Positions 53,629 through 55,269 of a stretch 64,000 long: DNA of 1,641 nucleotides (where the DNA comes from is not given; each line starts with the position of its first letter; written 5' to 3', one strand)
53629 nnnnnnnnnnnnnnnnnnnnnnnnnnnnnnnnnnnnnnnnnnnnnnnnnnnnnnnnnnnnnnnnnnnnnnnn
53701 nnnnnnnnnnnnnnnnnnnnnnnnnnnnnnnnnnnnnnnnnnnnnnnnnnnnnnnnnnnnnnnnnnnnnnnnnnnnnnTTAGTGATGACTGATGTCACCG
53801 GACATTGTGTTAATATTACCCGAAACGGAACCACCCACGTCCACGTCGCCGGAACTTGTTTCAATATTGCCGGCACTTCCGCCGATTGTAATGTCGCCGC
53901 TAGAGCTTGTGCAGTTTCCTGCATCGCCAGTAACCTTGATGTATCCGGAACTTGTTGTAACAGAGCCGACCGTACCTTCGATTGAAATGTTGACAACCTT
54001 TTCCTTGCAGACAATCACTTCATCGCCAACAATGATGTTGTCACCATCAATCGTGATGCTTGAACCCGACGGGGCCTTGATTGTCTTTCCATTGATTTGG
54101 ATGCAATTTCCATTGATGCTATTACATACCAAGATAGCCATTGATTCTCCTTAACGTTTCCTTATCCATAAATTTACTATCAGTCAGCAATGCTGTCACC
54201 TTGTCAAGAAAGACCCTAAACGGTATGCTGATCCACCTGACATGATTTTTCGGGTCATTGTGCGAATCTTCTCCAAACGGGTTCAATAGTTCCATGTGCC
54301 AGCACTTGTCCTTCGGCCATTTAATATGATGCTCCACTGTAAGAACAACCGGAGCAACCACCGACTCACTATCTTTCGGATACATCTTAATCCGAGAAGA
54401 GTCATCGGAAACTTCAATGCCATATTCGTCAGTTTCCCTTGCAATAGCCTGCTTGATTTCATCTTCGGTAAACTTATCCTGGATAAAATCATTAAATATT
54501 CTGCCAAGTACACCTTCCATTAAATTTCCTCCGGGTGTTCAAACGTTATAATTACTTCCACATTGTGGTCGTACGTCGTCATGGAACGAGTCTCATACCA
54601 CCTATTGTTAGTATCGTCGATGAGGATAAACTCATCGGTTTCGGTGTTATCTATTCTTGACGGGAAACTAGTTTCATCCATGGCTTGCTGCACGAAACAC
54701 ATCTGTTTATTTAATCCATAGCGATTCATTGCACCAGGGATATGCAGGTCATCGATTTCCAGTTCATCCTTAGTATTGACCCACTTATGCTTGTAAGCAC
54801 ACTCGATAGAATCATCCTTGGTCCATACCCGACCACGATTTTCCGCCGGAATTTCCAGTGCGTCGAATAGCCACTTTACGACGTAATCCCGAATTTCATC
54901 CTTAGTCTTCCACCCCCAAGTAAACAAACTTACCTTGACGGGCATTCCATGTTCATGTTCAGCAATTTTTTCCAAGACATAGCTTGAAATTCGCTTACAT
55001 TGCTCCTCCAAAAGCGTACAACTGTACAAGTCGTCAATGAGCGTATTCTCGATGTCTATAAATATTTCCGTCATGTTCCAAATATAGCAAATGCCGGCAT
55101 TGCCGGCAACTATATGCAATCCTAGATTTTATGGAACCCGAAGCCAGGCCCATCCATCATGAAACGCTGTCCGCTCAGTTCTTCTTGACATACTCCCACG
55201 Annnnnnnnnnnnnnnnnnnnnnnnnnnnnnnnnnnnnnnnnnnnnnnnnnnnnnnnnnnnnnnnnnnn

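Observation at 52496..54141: Phage-encoded SPFH/prohibitin lipoprotein, membrane partner and bactofilin-like protein in one cluster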

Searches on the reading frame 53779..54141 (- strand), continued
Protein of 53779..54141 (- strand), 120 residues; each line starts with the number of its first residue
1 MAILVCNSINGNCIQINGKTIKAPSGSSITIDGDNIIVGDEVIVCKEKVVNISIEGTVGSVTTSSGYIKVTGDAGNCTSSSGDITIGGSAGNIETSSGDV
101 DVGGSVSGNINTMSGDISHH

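Call 88: fold_search(model_id=the predicted structure, library=pdb)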
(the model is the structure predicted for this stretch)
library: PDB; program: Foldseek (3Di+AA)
matches with E <= 10: 346; with E <= 0.001: 0
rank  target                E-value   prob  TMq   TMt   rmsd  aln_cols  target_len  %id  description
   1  4dt5_B                9.5e-02  0.10  0.21  0.19  11.6       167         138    8  Crystal Structure of Rhagium inquisitor Antifreeze Protein (released 2013-03-13)
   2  4dt5_A                1.5e-01  0.06  0.15  0.14  12.1       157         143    9  Crystal Structure of Rhagium inquisitor Antifreeze Protein (released 2013-03-13)
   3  6xnr_AAA              1.6e-01  0.08  0.21  0.20  11.9       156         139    9  Crystal structure of Rhagium Mordax antifreeze protein (released 2020-08-26)
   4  2jwp_MODEL_1_A        3.4e-01  0.20  0.17  0.13   7.5        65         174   14  Malectin (released 2008-08-12)
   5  5t5i_C                5.6e-01  0.04  0.20  0.12  11.8       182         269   13  TUNGSTEN-CONTAINING FORMYLMETHANOFURAN DEHYDROGENASE FROM METHANOTHERMOBACTER WOLFEII, ORTHORHOMBIC FORM AT 1.9 A (released 2016-10-19)
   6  6v8i_AC               6.0e-01  0.21  0.24  0.11   4.7        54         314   15  Composite atomic model of the Staphylococcus aureus phage 80alpha baseplate (released 2020-03-04)
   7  6eio                  7.2e-01  0.06  0.19  0.11  10.4       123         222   14  Crystal structure of an ice binding protein from an Antarctic Biological Consortium (released 2018-03-28)
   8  2k46_MODEL_1_A        7.7e-01  0.12  0.18  0.12   8.0        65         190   15  Xenopus laevis malectin complexed with nigerose (Glcalpha1-3Glc) (released 2008-08-12)
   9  5t61_C                7.7e-01  0.04  0.22  0.13  10.8       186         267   17  TUNGSTEN-CONTAINING FORMYLMETHANOFURAN DEHYDROGENASE FROM METHANOTHERMOBACTER WOLFEII, TRICLINIC FORM AT 2.55 A (released 2016-10-19)
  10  4mv2_A                8.7e-01  0.15  0.22  0.22   8.8        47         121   19  Crystal structure of plu4264 protein from Photorhabdus luminescens (released 2013-10-02)
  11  4mv2_B                1.0e+00  0.14  0.22  0.22   9.2        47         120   23  Crystal structure of plu4264 protein from Photorhabdus luminescens (released 2013-10-02)
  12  6ria_1                1.0e+00  0.05  0.22  0.26   9.1        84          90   12  Bactofilin from Thermus thermophilus, F105R mutant crystal structure (released 2019-07-17)
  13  6xvm_C                1.3e+00  0.06  0.17  0.26   6.8        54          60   11  Crystal structure of c-Src SH3 domain without ATCUN motif: monomer 2 (released 2020-04-22)
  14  3cew_A                1.3e+00  0.13  0.22  0.22   8.7        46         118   15  Crystal structure of a cupin protein (BF4112) from Bacteroides fragilis. Northeast Structural Genomics Consortium targ (released 2008-03-25)
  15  3feq_K                1.3e+00  0.08  0.16  0.06   8.2        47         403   21  Crystal structure of uncharacterized protein eah89906 (released 2008-12-16)
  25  4opw_A                1.8e+00  0.03  0.20  0.13   8.3       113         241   15  Crystal structure of a putative adhesin (PARMER_02777) from Parabacteroides merdae ATCC 43184 at 1.75 A resolution (released 2014-04-02)
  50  4opw_B                2.8e+00  0.04  0.22  0.13  11.6        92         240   15  Crystal structure of a putative adhesin (PARMER_02777) from Parabacteroides merdae ATCC 43184 at 1.75 A resolution (released 2014-04-02)
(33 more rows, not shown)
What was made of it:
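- On Bactofilin (PF04519): Foldseek gives E=1.0 (call 88).
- Closest known: Toastrack domains. Different: Foldseek to 4opw gives E=1.8 (call 88).
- Tried and rejected: Foldseek against the PDB on the beta-helix model gave nothing significant (call 88).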

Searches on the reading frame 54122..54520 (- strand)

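Call 6: search_protein_families(library=pfam, proteins=[window:54122-54520:-], max_evalue=1)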
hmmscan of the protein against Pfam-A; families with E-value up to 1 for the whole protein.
window:54122-54520:- (132 aa): 1 family
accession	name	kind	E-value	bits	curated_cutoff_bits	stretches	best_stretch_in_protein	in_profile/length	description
PF10614.14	CsgF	-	0.12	13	25.8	1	4-52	75-122/132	Type VIII secretion system (T8SS), CsgF protein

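Call 7: search_protein_families(library=phrogs, proteins=[window:54122-54520:-], max_evalue=0.01)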
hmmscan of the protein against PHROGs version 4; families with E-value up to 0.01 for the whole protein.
window:54122-54520:- (132 aa): 0 families

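Call 13: search_protein_families(library=ncbifam, proteins=[window:54122-54520:-], max_evalue=1)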
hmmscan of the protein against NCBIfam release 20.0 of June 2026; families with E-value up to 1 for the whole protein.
window:54122-54520:- (132 aa): 0 families

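Call 38: search_protein_families(library=padloc, proteins=[window:54122-54520:-], max_evalue=0.01)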
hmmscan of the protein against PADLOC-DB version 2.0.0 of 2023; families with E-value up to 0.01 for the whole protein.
window:54122-54520:- (132 aa): 0 families

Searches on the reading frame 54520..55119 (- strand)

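Call 6: search_protein_families(library=pfam, proteins=[window:54520-55119:-], max_evalue=1)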
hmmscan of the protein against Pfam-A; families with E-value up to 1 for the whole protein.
window:54520-55119:- (199 aa): 4 families
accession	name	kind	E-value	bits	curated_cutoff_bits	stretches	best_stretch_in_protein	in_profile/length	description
PF18666.6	CBM64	-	0.028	14.9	25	1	68-110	16-55/74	Carbohydrate-binding module 64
PF00581.25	Rhodanese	-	0.064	14.1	22.2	1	113-182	16-82/102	Rhodanese-like domain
PF09693.15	Phage_XkdX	-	0.12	12.9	23.5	1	66-83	8-26/40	Phage uncharacterised protein (Phage_XkdX)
PF12119.13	DUF3581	-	0.14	12.1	25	1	129-178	53-102/217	Protein of unknown function (DUF3581)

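Call 7: search_protein_families(library=phrogs, proteins=[window:54520-55119:-], max_evalue=0.01)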
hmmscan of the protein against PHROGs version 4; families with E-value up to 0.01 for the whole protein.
window:54520-55119:- (199 aa): 0 families

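Call 13: search_protein_families(library=ncbifam, proteins=[window:54520-55119:-], max_evalue=1)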
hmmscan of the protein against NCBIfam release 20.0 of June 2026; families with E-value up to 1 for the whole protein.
window:54520-55119:- (199 aa): 0 families

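Call 38: search_protein_families(library=padloc, proteins=[window:54520-55119:-], max_evalue=0.01)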
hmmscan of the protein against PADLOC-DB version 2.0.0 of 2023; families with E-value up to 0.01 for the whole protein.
window:54520-55119:- (199 aa): 0 families
